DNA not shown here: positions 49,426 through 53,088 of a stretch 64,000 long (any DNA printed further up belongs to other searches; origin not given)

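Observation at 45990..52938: Lower-GC pocket containing two giant intronless genes, one a ZIP4/SPO22-like meiotic gene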

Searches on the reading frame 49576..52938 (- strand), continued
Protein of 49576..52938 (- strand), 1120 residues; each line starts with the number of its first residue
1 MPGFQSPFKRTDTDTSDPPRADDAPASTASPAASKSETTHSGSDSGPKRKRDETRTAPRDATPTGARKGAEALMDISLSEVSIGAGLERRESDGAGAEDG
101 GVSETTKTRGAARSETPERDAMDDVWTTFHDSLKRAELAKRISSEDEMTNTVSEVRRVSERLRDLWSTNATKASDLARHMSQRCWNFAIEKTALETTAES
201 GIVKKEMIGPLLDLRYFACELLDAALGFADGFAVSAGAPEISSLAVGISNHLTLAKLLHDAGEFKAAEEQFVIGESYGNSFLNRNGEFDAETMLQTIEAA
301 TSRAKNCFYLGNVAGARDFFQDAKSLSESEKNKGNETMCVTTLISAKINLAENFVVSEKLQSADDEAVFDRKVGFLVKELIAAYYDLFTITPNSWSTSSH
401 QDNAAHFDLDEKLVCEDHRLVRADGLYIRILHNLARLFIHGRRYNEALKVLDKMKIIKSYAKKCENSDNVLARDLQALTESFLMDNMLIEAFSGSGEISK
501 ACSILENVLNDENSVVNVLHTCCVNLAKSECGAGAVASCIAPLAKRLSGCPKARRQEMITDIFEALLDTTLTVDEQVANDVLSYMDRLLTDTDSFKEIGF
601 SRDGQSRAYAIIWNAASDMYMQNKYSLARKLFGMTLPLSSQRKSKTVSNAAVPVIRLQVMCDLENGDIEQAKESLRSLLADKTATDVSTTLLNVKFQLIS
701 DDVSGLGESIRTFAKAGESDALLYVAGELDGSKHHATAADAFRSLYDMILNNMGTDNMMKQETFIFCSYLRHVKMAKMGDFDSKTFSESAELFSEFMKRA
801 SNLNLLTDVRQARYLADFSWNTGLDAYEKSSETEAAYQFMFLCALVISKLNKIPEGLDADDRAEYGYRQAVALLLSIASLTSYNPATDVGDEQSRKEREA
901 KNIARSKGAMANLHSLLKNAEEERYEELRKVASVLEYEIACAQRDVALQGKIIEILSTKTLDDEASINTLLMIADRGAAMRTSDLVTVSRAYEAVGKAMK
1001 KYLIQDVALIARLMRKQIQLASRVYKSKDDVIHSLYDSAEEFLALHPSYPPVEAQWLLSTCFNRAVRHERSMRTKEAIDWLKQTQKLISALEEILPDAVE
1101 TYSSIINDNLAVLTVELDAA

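Call 55: fold_search(model_id=the predicted structure, library=pdb)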
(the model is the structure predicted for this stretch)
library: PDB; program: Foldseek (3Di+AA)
matches with E <= 10: 1102; with E <= 0.001: 56
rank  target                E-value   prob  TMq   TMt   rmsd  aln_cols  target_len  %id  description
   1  8bbg_D                4.0e-08  1.00  0.11  0.10  26.0      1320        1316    9  Structure of the IFT-A complex; anterograde IFT-A train model (released 2022-12-21)
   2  8fgw_D                5.7e-08  1.00  0.13  0.11  29.5      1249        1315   10  Human IFT-A complex structures provide molecular insights into ciliary transport (released 2023-02-22)
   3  7dkh_A                6.3e-08  1.00  0.14  0.16  27.8      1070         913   11  Crystal structure of the Ctr9/Paf1/Cdc73/Rtf1 quaternary complex (released 2021-11-24)
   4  7dkh_I                1.1e-07  1.00  0.13  0.15  28.0      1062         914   12  Crystal structure of the Ctr9/Paf1/Cdc73/Rtf1 quaternary complex (released 2021-11-24)
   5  8hmd_C                2.5e-07  1.00  0.12  0.11  28.8      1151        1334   11  base module state 2 of Tetrahymena IFT-A (released 2023-06-14)
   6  9hvq_Q                3.4e-07  1.00  0.13  0.16  27.3      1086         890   10  Structure of the transcribing Pol II-DSIF-PAF-SPT6-RECQL5 complex (released 2025-07-16)
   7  6af0_A                3.5e-07  1.00  0.14  0.17  23.4       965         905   11  Structure of Ctr9, Paf1 and Cdc73 ternary complex from Myceliophthora thermophila (released 2018-09-19)
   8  9rtt_Q                5.0e-07  1.00  0.15  0.17  29.0      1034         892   12  Activated Elongation Complex with IWS1 and ELOF1 (released 2025-09-03)
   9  4buj_F                5.6e-07  1.00  0.16  0.14  28.6      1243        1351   11  Crystal structure of the S. cerevisiae Ski2-3-8 complex (released 2013-08-28)
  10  4buj_B                6.0e-07  1.00  0.16  0.14  23.1      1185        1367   10  Crystal structure of the S. cerevisiae Ski2-3-8 complex (released 2013-08-28)
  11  8j8q_C                2.2e-06  1.00  0.13  0.16  30.1      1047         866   11  Structure of the four-component Paf1 complex from Saccharomyces eubayanus (released 2023-05-24)
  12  8j8p_C                3.1e-06  1.00  0.14  0.17  30.4      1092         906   10  Structure of the four-component Paf1 complex from Saccharomyces eubayanus (released 2023-05-24)
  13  7xn7_q                5.7e-06  1.00  0.15  0.18  27.2      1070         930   11  RNA polymerase II elongation complex containing Spt4/5, Elf1, Spt6, Spn1 and Paf1C (released 2022-09-07)
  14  9hmf_K                1.9e-05  1.00  0.19  0.23  22.3       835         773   11  Periplasmic scaffold of the Campylobacter jejuni flagellar motor (alpha carbon trace) (released 2024-12-25)
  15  8ffz_C                1.9e-05  1.00  0.18  0.23  24.4       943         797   12  TFIIIA-TFIIIC-Brf1-TBP complex bound to 5S rRNA gene (released 2023-06-21)
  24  5h2v_A                1.4e-04  1.00  0.14  0.15  34.4      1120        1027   10  Crystal structure of the karyopherin Kap121p bound to the SUMO protease Ulp1p (released 2016-12-14)
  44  7kzt_V                3.9e-04  1.00  0.16  0.16  37.2      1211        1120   10  Structure of the human fanconi anaemia Core-UBE2T-ID-DNA complex in intermediate state (released 2021-03-10)
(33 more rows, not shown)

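Call 71: find_encoding_contigs(protein=P0130, flank=10000, max_places=2)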
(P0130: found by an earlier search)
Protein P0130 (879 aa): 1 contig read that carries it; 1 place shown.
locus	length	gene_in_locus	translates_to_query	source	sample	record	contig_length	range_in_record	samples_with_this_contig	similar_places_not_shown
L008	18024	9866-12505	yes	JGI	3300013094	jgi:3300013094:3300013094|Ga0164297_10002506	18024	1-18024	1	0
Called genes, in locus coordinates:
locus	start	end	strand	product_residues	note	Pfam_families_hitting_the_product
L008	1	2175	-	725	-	?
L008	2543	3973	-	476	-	PF06325:PrmA, PF13489:Methyltransf_23 (weak), PF08241:Methyltransf_11, PF08242:Methyltransf_12 (faint), PF13649:Methyltransf_25, PF13847:Methyltransf_31, PF22528:PRMT_C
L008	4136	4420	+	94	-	-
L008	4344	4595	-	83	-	-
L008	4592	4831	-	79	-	-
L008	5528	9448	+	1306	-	-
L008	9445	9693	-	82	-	-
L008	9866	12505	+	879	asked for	PF08631:SPO22 (faint)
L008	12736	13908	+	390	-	PF04511:DER1 (weak), PF01694:Rhomboid, PF00627:UBA, PF22562:UBA_7 (weak)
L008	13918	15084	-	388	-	PF08757:CotH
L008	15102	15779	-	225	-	-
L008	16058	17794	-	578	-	PF00012:HSP70, PF06723:MreB_Mbl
